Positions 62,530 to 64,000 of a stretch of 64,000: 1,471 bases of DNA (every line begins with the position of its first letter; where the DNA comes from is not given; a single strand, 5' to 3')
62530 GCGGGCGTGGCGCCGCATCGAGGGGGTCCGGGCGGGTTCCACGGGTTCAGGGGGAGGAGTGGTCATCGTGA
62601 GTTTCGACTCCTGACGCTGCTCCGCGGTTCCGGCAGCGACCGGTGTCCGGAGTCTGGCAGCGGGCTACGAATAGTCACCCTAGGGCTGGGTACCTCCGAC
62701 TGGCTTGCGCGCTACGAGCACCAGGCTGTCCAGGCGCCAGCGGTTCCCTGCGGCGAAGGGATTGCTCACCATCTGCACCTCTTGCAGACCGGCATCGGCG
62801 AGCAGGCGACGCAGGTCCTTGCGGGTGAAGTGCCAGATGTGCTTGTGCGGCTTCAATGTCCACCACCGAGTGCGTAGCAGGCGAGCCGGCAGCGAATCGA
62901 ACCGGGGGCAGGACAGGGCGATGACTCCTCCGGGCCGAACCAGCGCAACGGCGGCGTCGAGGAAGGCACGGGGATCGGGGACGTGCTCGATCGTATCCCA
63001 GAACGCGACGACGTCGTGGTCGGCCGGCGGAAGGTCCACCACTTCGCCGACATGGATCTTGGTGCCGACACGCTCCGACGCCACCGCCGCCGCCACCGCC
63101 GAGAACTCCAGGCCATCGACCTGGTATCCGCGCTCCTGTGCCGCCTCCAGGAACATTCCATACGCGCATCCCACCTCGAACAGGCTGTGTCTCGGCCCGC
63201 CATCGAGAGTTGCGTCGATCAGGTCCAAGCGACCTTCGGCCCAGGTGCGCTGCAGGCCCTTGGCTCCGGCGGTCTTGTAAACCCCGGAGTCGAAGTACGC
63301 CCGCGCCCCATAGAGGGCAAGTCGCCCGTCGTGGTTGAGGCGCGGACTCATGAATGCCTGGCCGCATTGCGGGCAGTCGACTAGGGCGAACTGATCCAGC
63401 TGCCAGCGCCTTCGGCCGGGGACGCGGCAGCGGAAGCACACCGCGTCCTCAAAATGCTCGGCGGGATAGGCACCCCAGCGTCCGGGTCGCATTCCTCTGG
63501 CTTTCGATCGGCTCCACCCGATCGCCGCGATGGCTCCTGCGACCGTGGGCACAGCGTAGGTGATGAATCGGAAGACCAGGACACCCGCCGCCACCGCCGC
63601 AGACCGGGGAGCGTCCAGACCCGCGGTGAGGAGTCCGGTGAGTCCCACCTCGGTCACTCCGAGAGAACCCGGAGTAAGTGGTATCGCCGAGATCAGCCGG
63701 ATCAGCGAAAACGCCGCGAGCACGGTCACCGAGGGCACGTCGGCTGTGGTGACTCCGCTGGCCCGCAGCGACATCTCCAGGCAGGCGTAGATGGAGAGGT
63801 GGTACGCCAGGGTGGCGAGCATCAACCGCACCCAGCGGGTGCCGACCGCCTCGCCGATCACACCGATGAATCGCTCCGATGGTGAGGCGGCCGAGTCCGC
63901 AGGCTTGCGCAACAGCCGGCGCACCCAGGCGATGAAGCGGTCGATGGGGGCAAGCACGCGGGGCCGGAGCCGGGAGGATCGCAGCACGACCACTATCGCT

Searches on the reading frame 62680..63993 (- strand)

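Call 80: search_protein_families(library=pfam, proteins=[window:62680-63993:-], max_evalue=0.00001)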
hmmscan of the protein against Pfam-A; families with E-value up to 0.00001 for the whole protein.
window:62680-63993:- (437 aa): 5 families
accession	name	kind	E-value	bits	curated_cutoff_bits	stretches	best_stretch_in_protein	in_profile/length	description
PF13489.12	Methyltransf_23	-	4.2e-23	82.3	27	1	249-406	7-162/164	Methyltransferase domain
PF03706.18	LPG_synthase_TM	-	3.6e-12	46.8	33.4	1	13-153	177-302/302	Lysylphosphatidylglycerol synthase TM region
PF08241.18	Methyltransf_11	-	1.2e-11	45.5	21.2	1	273-359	2-94/95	Methyltransferase domain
PF08242.18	Methyltransf_12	-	2.2e-10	41.6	30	1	273-358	2-98/98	Methyltransferase domain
PF13649.12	Methyltransf_25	-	6.1e-09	36.9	27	1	273-356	3-97/97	Methyltransferase domain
